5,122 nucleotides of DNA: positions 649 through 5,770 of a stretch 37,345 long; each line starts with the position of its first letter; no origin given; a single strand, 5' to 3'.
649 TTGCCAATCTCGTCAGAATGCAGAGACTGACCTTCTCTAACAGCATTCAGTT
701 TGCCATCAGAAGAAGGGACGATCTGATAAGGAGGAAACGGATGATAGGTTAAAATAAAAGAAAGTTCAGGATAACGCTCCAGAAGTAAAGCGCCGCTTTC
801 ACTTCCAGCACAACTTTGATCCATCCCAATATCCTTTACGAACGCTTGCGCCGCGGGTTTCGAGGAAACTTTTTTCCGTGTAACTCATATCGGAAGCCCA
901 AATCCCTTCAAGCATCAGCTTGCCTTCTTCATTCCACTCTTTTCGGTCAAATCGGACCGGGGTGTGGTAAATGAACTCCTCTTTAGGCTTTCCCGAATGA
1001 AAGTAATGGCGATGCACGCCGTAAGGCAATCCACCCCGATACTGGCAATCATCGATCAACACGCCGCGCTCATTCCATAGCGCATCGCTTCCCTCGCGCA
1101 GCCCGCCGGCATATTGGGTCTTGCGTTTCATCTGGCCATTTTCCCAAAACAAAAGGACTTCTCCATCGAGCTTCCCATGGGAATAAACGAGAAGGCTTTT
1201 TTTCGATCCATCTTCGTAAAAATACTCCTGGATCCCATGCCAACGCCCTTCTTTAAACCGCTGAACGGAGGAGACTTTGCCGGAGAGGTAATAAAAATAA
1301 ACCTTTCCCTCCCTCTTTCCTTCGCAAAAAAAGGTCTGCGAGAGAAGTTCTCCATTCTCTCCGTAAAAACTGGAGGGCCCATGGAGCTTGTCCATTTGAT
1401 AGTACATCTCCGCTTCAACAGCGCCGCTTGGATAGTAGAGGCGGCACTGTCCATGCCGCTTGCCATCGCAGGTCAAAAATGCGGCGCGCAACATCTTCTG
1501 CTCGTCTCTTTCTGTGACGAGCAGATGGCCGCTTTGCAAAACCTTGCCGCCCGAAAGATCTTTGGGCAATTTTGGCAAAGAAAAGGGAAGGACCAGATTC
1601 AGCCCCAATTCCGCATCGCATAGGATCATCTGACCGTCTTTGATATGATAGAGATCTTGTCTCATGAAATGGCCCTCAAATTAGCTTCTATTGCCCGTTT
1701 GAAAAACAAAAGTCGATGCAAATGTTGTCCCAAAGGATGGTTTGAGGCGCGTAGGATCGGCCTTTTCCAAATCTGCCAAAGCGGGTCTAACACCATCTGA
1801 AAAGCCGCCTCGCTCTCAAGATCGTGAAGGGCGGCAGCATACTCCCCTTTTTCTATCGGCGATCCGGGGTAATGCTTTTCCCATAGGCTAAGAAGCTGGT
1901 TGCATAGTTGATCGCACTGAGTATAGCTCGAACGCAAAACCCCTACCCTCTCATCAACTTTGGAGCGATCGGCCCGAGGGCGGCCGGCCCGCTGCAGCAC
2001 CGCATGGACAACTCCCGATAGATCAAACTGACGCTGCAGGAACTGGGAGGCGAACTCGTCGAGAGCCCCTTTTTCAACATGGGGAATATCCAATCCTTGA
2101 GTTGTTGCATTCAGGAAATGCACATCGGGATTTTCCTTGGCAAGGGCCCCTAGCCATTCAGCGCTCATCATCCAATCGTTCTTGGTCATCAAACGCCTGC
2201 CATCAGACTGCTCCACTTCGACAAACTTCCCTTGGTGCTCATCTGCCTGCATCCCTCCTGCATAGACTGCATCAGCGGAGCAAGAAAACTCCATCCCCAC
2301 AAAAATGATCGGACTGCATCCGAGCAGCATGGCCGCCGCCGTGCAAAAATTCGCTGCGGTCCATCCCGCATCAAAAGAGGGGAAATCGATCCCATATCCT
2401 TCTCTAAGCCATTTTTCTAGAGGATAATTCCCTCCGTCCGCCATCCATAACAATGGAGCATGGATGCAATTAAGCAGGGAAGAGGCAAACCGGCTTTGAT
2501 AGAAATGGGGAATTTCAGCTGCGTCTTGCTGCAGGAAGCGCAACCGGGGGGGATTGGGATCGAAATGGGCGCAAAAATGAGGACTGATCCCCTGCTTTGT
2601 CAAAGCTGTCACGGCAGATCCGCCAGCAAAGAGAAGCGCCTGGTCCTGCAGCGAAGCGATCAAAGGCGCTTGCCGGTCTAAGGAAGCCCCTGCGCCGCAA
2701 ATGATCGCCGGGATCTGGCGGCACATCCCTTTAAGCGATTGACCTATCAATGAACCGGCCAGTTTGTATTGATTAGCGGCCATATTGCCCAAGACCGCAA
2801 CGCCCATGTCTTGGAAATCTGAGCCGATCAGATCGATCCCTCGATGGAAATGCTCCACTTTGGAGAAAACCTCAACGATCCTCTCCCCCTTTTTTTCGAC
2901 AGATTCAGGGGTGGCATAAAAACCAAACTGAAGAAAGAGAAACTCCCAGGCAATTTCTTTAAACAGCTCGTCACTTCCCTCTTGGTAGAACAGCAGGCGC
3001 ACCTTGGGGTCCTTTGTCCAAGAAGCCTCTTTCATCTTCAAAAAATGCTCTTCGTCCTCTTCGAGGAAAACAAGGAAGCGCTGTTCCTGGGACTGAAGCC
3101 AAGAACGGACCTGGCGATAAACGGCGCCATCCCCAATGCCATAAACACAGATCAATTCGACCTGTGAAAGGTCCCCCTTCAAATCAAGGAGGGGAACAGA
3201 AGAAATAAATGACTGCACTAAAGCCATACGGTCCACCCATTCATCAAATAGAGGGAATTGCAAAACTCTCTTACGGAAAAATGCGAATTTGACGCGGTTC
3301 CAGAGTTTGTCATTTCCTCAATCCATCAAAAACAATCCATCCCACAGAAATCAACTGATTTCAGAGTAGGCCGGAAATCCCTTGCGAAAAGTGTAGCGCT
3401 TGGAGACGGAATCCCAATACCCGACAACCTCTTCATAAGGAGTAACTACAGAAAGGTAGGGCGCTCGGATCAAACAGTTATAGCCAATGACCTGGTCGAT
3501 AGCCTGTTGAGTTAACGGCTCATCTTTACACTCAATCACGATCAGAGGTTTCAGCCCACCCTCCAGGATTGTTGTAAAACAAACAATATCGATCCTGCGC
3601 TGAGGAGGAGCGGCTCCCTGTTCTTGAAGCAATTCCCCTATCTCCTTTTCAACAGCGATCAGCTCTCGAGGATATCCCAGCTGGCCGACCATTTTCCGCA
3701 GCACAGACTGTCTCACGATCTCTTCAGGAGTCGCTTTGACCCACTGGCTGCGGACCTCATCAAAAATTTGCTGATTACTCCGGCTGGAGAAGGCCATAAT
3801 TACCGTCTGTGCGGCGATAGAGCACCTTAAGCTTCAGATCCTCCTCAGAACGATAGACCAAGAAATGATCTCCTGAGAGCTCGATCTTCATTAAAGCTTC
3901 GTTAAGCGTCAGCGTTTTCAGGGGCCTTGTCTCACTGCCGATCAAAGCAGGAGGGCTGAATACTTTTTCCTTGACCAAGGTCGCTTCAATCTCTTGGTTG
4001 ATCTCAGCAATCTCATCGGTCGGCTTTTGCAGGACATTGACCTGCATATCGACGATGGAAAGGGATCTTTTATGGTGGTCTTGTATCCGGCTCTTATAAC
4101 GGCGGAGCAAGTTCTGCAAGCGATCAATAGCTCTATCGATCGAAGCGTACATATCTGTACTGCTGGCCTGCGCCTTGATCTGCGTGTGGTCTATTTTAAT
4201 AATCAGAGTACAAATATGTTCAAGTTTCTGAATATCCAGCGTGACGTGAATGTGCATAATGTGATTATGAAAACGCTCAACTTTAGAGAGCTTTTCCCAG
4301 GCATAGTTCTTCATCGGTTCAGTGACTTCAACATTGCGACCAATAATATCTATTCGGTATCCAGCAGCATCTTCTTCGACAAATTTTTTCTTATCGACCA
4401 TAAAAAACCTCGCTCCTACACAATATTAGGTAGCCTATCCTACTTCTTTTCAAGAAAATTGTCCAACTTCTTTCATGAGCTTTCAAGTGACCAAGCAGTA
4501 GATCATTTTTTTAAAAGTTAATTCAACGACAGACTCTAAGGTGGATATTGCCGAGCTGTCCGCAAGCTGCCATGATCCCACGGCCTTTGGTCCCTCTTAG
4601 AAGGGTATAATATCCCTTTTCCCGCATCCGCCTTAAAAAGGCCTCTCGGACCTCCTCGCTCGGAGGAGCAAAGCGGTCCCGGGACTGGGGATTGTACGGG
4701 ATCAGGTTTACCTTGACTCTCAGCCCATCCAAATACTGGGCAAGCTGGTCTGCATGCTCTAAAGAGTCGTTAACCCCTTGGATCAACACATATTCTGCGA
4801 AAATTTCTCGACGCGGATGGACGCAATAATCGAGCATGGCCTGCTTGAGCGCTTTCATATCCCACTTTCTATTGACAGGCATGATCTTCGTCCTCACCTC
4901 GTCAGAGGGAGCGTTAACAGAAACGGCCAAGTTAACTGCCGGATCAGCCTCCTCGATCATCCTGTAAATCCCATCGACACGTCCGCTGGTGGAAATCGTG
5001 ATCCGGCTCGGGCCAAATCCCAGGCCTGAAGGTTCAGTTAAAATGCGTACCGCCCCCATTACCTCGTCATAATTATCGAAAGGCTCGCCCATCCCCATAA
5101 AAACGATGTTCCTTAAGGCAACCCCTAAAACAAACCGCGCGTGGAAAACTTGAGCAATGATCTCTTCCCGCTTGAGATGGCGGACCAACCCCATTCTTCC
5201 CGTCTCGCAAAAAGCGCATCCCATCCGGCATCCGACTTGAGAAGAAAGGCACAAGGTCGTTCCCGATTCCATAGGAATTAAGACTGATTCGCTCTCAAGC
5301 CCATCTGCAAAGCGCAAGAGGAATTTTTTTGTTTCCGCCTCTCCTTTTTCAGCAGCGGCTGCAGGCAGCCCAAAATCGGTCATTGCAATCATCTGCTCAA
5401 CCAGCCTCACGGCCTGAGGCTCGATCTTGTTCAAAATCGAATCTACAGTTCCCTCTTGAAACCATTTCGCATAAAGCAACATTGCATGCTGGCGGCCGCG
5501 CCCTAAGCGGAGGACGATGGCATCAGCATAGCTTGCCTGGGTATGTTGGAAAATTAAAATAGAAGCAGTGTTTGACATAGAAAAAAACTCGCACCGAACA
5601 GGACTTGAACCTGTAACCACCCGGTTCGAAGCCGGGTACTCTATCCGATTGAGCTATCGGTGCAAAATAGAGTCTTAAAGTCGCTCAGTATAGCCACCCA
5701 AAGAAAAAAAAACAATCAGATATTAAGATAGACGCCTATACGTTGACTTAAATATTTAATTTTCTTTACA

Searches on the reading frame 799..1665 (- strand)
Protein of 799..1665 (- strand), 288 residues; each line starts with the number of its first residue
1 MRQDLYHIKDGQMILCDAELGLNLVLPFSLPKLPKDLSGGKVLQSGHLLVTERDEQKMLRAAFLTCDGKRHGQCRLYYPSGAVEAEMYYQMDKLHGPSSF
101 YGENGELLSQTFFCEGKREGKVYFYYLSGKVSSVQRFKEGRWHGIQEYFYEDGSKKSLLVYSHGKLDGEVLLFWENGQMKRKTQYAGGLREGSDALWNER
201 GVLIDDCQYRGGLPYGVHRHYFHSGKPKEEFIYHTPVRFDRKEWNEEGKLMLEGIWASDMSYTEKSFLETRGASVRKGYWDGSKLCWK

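Call 38: search_protein_families(library=pfam, proteins=[window:799-1665:-], max_evalue=0.0001)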
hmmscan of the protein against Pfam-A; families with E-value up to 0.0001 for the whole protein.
window:799-1665:- (288 aa): 1 family
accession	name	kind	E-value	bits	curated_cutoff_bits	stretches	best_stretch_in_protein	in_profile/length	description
PF07661.19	MORN_2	-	1.4e-20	71.4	29.6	0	166-185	1-20/22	MORN repeat variant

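Call 74: search_protein_families(library=ncbifam, proteins=[window:799-1665:-], max_evalue=0.001)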
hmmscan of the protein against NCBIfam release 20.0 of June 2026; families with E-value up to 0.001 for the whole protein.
window:799-1665:- (288 aa): 1 family
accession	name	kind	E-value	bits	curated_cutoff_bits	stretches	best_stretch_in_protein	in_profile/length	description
NF033566.1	adhes_LIC20035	equivalog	5.7e-08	32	250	1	57-185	128-260/434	LIC20035 family adhesin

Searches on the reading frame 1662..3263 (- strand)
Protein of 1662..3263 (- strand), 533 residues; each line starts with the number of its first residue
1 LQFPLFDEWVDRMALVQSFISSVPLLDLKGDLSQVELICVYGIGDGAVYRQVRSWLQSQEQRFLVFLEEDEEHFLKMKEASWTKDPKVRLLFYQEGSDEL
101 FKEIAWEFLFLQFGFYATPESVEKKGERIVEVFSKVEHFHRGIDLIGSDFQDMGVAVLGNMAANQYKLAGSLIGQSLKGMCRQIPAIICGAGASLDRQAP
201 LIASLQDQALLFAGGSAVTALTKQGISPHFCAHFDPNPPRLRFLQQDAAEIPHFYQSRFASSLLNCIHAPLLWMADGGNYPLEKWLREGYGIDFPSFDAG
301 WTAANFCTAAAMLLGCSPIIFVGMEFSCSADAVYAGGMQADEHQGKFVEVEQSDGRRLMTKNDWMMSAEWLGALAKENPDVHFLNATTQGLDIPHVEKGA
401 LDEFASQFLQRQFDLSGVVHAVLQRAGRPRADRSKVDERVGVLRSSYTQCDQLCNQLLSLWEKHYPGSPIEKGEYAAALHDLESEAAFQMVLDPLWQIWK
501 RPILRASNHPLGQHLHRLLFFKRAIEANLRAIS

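Call 38: search_protein_families(library=pfam, proteins=[window:1662-3263:-], max_evalue=0.0001)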
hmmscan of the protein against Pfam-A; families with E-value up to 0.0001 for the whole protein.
window:1662-3263:- (533 aa): 1 family
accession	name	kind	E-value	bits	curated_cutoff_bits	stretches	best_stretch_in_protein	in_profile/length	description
PF01973.23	MptE-like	-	9.3e-29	100.8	34.6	1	164-329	6-169/171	6-hydroxymethylpterin diphosphokinase MptE-like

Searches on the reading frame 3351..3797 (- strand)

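Call 38: search_protein_families(library=pfam, proteins=[window:3351-3797:-], max_evalue=0.0001)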
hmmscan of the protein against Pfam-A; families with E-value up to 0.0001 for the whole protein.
window:3351-3797:- (148 aa): 1 family
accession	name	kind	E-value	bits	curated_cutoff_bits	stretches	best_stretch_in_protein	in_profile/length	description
PF13588.12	HSDR_N_2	-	6.5e-15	55.6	25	1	24-141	1-109/110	Type I restriction enzyme R protein N terminus (HSDR_N)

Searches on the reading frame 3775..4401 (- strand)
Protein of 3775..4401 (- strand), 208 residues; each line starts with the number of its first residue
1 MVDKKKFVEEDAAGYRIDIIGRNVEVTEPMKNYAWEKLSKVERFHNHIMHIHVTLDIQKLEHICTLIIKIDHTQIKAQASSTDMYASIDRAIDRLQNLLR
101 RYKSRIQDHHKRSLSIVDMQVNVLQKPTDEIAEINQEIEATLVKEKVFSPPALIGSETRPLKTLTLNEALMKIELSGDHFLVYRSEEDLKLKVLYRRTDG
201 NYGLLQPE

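Call 38: search_protein_families(library=pfam, proteins=[window:3775-4401:-], max_evalue=0.0001)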
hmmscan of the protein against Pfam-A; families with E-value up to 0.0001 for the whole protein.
window:3775-4401:- (208 aa): 2 families
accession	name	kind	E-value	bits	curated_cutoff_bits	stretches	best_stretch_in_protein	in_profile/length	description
PF02482.25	Ribosomal_S30AE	-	1.7e-21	77.2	23.7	1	17-106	1-87/88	Sigma 54 modulation protein / S30EA ribosomal protein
PF16321.10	Ribosom_S30AE_C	-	1.9e-15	56.7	25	1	151-204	4-57/57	Sigma 54 modulation/S30EA ribosomal protein C terminus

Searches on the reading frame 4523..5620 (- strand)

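Call 38: search_protein_families(library=pfam, proteins=[window:4523-5620:-], max_evalue=0.0001)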
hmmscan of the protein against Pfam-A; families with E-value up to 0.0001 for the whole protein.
window:4523-5620:- (365 aa): 1 family
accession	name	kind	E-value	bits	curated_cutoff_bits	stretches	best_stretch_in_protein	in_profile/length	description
PF04055.27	Radical_SAM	-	1.8e-14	54.7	29.5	1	127-286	3-157/166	Radical SAM superfamily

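Call 74: search_protein_families(library=ncbifam, proteins=[window:4523-5620:-], max_evalue=0.001)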
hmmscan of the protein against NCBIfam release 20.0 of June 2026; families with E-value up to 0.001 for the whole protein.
window:4523-5620:- (365 aa): 9 families
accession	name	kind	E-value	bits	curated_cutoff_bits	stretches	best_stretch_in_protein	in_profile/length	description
TIGR00048.1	rRNA_mod_RlmN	equivalog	2.9e-82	276.4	290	1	88-357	72-343/355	dual-specificity RNA methyltransferase RlmN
NF011031.0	PRK14461.1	equivalog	3.5e-64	217.1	601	1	75-358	59-363/372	ribosomal RNA large subunit methyltransferase N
NF008396.0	PRK11194.1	equivalog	2.7e-62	210.8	633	1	72-358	61-356/379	dual-specificity RNA methyltransferase RlmN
NF011040.0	PRK14470.1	equivalog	3.6e-58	197.7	441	1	90-357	65-332/338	ribosomal RNA large subunit methyltransferase N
TIGR04432.1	rSAM_Cfr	equivalog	1.7e-55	188.7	550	1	91-356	68-338/341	Cfr family 23S rRNA (adenine(2503)-C(8))-methyltransferase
NF011024.0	PRK14453.1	equivalog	7.3e-55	186.6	468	1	92-357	71-342/348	23S rRNA (adenine(2503)-C(8))-methyltransferase Cfr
NF000424.4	CfrAB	exception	2e-54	185.2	530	1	90-356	65-336/338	Cfr family 23S rRNA (adenine(2503)-C(8))-methyltransferase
NF011034.0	PRK14464.1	equivalog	5.8e-52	176.6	422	1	40-357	14-327/348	RNA methyltransferase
TIGR04100.1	rSAM_pair_X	hypoth_equivalog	0.00012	21.8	262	1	151-271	47-159/197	TIGR04100 family radical SAM protein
